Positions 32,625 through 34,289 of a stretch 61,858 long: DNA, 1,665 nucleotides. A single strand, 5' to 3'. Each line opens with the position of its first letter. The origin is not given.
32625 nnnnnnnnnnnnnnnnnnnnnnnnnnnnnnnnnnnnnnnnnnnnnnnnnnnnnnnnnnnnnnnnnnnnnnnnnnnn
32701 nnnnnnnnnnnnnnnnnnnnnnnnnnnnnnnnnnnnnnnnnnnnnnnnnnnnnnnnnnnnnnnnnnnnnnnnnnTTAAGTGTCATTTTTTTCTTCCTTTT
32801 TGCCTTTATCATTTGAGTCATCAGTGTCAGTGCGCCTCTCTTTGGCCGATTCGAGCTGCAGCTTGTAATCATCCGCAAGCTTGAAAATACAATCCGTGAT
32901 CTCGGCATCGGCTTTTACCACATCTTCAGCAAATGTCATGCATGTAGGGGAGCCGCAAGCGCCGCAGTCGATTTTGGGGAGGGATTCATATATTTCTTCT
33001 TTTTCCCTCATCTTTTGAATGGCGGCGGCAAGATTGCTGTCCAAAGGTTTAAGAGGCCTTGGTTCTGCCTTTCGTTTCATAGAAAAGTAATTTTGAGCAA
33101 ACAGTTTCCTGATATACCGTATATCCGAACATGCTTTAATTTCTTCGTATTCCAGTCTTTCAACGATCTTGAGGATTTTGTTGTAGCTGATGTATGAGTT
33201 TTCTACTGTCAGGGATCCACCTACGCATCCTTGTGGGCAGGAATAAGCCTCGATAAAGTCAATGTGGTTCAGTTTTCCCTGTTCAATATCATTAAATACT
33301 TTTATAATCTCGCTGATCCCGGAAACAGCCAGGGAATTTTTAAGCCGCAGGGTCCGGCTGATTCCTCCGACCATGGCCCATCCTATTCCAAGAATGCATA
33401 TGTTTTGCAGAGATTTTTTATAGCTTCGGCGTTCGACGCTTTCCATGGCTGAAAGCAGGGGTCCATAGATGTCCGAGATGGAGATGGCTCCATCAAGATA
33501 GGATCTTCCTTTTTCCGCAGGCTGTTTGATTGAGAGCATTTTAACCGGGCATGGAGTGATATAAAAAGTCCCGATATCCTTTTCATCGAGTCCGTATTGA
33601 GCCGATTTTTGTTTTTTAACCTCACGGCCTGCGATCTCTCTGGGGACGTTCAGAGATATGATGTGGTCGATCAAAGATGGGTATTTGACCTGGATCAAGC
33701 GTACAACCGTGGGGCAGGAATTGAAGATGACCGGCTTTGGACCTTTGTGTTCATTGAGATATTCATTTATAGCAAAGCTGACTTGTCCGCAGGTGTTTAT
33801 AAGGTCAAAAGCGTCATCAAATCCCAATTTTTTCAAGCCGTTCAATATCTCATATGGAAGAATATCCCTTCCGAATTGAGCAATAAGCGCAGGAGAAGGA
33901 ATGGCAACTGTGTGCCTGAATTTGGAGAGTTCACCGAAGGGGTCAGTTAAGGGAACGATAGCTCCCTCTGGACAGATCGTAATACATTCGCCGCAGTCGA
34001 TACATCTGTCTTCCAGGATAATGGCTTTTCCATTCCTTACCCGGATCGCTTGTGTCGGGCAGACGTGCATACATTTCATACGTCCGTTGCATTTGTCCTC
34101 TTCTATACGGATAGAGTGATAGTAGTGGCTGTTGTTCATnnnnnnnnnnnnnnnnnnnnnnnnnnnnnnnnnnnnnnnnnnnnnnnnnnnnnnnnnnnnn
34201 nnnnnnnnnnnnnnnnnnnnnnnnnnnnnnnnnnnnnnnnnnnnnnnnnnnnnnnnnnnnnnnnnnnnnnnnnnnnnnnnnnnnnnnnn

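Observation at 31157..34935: Putative phospho-signalling module embedded inside a [NiFe] hydrogenase operon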

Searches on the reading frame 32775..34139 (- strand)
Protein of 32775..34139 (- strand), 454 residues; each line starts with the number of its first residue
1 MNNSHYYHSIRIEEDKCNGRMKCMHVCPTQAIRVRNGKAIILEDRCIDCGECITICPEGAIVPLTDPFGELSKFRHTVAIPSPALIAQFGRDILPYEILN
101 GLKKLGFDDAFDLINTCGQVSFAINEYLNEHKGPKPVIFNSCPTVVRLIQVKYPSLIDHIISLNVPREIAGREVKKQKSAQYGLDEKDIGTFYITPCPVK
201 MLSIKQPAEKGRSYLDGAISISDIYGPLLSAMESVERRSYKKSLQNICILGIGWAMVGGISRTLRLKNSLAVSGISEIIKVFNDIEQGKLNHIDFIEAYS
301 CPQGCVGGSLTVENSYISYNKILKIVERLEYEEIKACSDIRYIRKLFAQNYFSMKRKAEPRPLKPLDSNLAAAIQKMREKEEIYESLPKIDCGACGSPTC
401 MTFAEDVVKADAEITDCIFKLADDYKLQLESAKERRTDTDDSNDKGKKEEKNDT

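Call 3: search_protein_families(library=pfam, proteins=[window:32775-34139:-], max_evalue=0.01)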
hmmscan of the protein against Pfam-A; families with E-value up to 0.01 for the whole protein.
window:32775-34139:- (454 aa): 13 families
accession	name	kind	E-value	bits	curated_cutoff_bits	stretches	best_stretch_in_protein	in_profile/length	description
PF02906.19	Fe_hyd_lg_C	-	3.5e-26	92.8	22.1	1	76-308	2-244/245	Iron only hydrogenase large subunit, C-terminal domain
PF04060.18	FeS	-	2.6e-14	53.1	23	1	387-419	1-33/33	Putative Fe-S cluster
PF12837.12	Fer4_6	-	1.7e-09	37.6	25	2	42-61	5-24/24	4Fe-4S binding domain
PF13237.11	Fer4_10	-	1.7e-08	34.7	25.5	1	10-57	2-53/53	4Fe-4S dicluster domain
PF13187.11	Fer4_9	-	1.6e-07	31.7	27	1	16-61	1-52/52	4Fe-4S dicluster domain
PF00037.32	Fer4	-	2.2e-07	30.8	21.1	1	40-61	2-23/24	4Fe-4S binding domain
PF25160.1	LdpA_Fe-S-bd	-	2.9e-07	30.6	27.6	1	23-61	9-43/49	LdpA Fe-S cluster-binding domain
PF12838.12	Fer4_7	-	8.5e-07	29.8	27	1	16-60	1-52/52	4Fe-4S dicluster domain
PF14697.11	Fer4_21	-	0.00016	22.1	35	1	39-60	1-22/59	4Fe-4S dicluster domain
PF13183.11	Fer4_8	-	0.00065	20.6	27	0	44-59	3-67/68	4Fe-4S dicluster domain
PF12797.12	Fer4_2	-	0.00099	19.4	24.5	1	40-58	4-22/22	4Fe-4S binding domain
PF12800.12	Fer4_4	-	0.0017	19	24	1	44-59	2-17/17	4Fe-4S binding domain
PF13484.11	Fer4_16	-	0.0025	19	30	1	45-62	1-18/66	4Fe-4S double cluster binding domain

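Call 6: search_protein_families(library=ncbifam, proteins=[window:32775-34139:-], max_evalue=0.01)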
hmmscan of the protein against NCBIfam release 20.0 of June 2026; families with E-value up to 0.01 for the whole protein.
window:32775-34139:- (454 aa): 76 families (the best 25 are shown)
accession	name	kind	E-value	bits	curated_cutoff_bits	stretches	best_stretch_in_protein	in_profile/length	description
TIGR04105.1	FeFe_hydrog_B1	subfamily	7.7e-36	123.7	450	1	22-313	165-460/462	monomeric [FeFe] hydrogenase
TIGR02512.1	FeFe_hydrog_A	subfamily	3e-25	88.9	405.95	2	9-210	1-230/375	[FeFe] hydrogenase, group A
NF040763.1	FeFe_hydrog_A6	exception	3.2e-19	68.8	765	2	42-216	186-374/571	NADH-dependent [FeFe] hydrogenase, group A6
NF040762.1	Hydr_FeFe_Clost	exception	1.9e-14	53.2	900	1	29-206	173-363/572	ferredoxin hydrogenase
NF005505.0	PRK07118.1-4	equivalog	3e-13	49.9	378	2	14-61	215-262/265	Fe-S cluster domain-containing protein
NF005506.0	PRK07118.1-5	equivalog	4.8e-13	49.2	388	2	14-58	215-259/279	Fe-S cluster domain-containing protein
NF041836.1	rnfB_Methano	equivalog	7e-13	48.6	445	2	14-61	215-262/265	Rnf electron transport complex subunit RnfB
NF005504.0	PRK07118.1-3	equivalog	9.8e-13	48.1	437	2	15-67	219-271/293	Fe-S cluster domain-containing protein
TIGR01944.1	rnfB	subfamily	2.3e-12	46.9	68.7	2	11-62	109-161/190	RnfABCDGE type electron transport complex subunit B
NF005503.0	PRK07118.1-2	equivalog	4.1e-11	42.7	252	2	17-61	140-184/292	RnfABCDGE type electron transport complex subunit B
TIGR02700.1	flavo_MJ0208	hypoth_equivalog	4.3e-10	39.3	251.35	1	11-62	144-195/234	dihydromethanopterin reductase (acceptor)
NF040864.1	HgcB_ferredoxin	equivalog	4.6e-10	39.2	99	1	9-61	8-61/93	mercury methylation ferredoxin HgcB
NF003195.0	PRK04165.1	equivalog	6e-10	38.6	306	1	382-431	7-55/450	acetyl-CoA decarbonylase/synthase complex subunit gamma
NF043039.1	HgcAB_like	equivalog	1.2e-09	38.3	285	1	6-61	291-349/350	HgcAB-like fusion protein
NF006221.0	PRK08348.1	subfamily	1.3e-09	37.8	124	1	9-62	38-93/136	NADH-plastoquinone oxidoreductase subunit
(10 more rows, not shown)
